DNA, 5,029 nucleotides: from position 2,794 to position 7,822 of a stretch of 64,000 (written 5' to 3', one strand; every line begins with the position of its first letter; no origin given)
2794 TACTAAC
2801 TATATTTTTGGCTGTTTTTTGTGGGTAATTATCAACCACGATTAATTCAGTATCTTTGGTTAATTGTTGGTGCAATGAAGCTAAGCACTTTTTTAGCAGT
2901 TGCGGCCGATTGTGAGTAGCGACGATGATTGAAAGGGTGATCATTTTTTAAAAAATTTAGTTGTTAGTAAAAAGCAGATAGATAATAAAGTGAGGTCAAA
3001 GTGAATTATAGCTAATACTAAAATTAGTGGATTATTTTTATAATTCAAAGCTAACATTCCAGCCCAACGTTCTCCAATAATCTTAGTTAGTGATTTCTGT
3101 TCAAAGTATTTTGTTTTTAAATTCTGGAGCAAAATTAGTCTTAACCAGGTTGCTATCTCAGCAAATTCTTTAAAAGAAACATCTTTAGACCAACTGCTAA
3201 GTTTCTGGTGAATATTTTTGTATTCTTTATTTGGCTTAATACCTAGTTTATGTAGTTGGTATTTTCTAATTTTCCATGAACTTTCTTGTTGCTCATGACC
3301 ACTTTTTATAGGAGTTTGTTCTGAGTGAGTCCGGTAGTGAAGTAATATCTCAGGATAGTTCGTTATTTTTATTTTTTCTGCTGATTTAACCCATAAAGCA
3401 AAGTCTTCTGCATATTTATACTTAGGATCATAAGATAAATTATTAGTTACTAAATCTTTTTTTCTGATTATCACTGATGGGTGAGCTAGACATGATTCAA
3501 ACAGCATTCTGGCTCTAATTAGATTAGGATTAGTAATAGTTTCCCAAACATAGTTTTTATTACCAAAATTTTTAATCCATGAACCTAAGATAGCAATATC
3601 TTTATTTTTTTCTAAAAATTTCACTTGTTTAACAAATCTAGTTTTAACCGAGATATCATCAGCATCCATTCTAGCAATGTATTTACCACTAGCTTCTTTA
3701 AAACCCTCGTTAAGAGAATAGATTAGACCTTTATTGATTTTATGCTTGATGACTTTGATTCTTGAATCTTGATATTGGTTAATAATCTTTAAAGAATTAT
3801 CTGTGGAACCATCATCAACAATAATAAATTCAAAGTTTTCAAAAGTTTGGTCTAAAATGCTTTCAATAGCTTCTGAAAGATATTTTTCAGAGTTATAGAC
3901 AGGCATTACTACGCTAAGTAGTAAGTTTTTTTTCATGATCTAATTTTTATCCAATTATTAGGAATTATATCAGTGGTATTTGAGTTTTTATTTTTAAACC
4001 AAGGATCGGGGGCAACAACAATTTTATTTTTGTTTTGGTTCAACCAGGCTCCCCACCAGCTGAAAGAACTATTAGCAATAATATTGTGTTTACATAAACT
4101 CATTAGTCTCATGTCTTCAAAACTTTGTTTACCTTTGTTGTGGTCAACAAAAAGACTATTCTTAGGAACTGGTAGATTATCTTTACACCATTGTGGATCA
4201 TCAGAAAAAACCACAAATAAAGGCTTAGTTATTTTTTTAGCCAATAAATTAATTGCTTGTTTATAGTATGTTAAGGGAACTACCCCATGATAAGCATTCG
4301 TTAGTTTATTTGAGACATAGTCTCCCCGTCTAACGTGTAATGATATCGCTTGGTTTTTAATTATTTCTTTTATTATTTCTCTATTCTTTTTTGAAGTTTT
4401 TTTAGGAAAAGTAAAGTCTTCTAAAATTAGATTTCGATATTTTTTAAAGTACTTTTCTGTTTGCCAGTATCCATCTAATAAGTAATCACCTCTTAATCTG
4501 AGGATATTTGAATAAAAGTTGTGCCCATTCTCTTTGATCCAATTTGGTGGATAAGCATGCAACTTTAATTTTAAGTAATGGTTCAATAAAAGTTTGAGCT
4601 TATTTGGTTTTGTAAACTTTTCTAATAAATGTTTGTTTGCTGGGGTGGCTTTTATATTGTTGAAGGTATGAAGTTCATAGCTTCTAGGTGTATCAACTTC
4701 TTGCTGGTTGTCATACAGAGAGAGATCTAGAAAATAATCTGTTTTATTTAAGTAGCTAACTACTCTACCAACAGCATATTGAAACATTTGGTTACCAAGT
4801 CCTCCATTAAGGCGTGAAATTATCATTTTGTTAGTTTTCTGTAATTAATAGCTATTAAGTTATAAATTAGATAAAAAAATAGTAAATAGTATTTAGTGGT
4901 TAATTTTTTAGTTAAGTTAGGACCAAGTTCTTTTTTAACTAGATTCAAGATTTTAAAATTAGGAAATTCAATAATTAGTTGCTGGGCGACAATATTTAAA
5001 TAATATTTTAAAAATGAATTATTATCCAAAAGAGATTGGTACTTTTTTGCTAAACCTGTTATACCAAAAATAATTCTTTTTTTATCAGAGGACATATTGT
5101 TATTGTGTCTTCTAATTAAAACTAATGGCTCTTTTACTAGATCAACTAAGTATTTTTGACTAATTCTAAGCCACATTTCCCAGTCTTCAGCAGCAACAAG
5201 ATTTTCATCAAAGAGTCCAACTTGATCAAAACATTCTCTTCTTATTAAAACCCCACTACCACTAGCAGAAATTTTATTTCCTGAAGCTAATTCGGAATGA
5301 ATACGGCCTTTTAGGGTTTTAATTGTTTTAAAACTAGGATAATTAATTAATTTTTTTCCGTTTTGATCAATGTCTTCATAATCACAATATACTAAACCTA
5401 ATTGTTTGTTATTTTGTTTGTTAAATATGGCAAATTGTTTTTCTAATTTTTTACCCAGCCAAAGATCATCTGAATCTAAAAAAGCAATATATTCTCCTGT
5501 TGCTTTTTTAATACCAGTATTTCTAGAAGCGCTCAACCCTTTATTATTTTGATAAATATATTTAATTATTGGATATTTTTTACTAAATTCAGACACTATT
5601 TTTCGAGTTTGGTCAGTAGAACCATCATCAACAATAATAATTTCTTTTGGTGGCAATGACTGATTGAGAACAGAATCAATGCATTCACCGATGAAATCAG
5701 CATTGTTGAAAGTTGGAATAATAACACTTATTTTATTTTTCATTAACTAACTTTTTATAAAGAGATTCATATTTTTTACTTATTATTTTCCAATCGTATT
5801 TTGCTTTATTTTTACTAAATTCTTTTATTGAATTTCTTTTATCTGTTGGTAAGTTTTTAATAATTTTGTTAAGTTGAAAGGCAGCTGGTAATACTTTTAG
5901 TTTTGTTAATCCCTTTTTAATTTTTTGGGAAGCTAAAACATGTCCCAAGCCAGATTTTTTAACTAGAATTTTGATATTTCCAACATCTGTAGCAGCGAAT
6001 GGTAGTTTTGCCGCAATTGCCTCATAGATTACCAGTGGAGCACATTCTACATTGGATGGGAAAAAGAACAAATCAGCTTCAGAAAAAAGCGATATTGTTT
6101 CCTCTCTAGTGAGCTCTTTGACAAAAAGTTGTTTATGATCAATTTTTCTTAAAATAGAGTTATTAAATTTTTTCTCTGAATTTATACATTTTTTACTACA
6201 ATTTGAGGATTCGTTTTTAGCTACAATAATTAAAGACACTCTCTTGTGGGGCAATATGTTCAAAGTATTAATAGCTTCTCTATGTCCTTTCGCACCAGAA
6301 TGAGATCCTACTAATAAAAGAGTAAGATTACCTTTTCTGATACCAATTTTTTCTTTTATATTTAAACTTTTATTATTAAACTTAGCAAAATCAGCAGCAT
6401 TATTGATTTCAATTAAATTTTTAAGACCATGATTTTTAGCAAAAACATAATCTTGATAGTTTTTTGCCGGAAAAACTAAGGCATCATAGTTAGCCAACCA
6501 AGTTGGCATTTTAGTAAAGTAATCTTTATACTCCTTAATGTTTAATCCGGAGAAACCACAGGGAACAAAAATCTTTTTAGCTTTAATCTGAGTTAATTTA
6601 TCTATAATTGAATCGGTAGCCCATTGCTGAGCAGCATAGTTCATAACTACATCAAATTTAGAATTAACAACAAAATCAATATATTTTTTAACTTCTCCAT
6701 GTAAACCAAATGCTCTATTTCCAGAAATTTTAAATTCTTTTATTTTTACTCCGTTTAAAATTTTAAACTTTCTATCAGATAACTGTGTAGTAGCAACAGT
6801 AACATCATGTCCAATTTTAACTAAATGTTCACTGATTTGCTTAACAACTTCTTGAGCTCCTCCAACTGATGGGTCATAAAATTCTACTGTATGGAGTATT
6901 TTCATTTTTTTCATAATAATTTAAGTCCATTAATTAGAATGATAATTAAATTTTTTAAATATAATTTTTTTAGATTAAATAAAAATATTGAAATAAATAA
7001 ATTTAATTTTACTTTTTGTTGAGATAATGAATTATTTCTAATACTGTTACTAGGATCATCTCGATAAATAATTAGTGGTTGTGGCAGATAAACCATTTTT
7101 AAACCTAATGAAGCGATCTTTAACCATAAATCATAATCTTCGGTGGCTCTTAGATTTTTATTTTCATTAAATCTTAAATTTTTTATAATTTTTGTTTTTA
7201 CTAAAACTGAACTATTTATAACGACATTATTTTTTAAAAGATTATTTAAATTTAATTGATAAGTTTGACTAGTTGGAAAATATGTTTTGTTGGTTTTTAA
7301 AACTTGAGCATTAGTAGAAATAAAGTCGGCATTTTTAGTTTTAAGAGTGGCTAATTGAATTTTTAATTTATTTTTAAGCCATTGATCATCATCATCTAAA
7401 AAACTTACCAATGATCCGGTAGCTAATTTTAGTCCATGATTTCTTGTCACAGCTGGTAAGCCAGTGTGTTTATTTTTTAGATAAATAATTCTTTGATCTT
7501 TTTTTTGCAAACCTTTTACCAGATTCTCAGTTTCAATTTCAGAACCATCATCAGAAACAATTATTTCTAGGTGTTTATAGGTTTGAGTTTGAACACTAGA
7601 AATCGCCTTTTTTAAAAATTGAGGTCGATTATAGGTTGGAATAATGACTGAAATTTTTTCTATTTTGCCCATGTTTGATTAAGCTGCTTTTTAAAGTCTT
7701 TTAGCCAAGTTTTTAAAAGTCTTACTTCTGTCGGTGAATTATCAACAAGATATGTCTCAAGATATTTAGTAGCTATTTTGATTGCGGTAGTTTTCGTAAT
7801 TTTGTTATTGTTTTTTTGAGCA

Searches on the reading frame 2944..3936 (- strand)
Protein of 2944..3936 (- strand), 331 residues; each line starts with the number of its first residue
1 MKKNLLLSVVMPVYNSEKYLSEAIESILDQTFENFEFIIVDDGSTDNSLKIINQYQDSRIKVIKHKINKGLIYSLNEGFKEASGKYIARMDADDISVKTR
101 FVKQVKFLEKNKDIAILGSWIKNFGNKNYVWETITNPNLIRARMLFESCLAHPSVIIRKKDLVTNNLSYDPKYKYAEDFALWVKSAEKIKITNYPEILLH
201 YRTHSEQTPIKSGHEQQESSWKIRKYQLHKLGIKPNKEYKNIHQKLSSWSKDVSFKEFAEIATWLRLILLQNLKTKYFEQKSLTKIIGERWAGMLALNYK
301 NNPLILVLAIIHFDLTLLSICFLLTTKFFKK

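Call 23: search_protein_families(library=pfam, max_evalue=0.001, proteins=[window:2944-3936:-])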
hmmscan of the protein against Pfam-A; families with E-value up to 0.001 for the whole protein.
window:2944-3936:- (331 aa): 4 families
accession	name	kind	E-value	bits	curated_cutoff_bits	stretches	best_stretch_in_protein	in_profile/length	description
PF00535.33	Glycos_transf_2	-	1.8e-39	135.8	23.3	1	8-138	1-135/168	Glycosyl transferase family 2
PF10111.15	Glyco_tranf_2_2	-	1.3e-14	54.8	27.3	1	8-207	1-221/276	Glycosyltransferase like family 2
PF13641.12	Glyco_tranf_2_3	-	3.4e-11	44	27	1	7-135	3-136/230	Glycosyltransferase like family 2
PF13704.12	Glyco_tranf_2_4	-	0.00073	20.4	27.5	0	15-97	2-85/98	Glycosyl transferase family 2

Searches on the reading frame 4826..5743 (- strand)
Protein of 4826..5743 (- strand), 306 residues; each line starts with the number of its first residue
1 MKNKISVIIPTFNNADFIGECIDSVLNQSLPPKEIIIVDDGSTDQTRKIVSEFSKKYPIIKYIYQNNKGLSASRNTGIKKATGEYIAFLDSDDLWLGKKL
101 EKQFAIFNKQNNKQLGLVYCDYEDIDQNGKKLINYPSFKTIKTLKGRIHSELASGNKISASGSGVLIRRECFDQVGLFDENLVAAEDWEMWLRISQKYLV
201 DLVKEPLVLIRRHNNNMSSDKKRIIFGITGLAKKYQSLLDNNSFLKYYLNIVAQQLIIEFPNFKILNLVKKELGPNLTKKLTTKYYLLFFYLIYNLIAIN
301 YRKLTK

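Call 23: search_protein_families(library=pfam, max_evalue=0.001, proteins=[window:4826-5743:-])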
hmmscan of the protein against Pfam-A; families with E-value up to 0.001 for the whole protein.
window:4826-5743:- (306 aa): 5 families
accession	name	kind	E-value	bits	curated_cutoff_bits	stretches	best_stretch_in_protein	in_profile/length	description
PF00535.33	Glycos_transf_2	-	2.9e-41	141.6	23.3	1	6-174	1-166/168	Glycosyl transferase family 2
PF10111.15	Glyco_tranf_2_2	-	3.9e-29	102.4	27.3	1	6-218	1-223/276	Glycosyltransferase like family 2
PF13641.12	Glyco_tranf_2_3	-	1.4e-24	87.8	27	1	5-195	3-195/230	Glycosyltransferase like family 2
PF13632.12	Glyco_trans_2_3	-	1.3e-05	25.6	27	1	85-208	1-121/198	Glycosyl transferase family group 2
PF13704.12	Glyco_tranf_2_4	-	0.00047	21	27.5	0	13-94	2-83/98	Glycosyl transferase family 2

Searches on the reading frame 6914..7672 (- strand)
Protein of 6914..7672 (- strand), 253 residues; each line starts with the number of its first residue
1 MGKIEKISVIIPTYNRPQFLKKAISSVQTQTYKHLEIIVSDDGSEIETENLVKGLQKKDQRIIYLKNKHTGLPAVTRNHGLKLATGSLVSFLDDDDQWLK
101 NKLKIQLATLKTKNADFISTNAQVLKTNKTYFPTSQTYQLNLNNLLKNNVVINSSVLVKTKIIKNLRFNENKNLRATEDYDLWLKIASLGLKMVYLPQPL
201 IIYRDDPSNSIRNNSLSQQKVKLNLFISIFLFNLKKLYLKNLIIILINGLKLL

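Call 22: find_encoding_contigs(protein=window:6914-7672:-, flank=10000, max_places=1)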
Protein window:6914-7672:- (253 aa): no gene with exactly this product is on record in the collection.

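Call 23: search_protein_families(library=pfam, max_evalue=0.001, proteins=[window:6914-7672:-])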
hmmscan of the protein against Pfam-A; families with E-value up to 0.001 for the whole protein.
window:6914-7672:- (253 aa): 4 families
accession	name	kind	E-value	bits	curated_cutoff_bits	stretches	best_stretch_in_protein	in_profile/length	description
PF00535.33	Glycos_transf_2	-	1.1e-31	110.5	23.3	1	8-140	1-134/168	Glycosyl transferase family 2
PF13641.12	Glyco_tranf_2_3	-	3.9e-19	70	27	1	7-201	3-209/230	Glycosyltransferase like family 2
PF10111.15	Glyco_tranf_2_2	-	9.1e-13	48.7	27.3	1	8-206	1-218/276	Glycosyltransferase like family 2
PF13632.12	Glyco_trans_2_3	-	0.0003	21.1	27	1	89-209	2-128/198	Glycosyl transferase family group 2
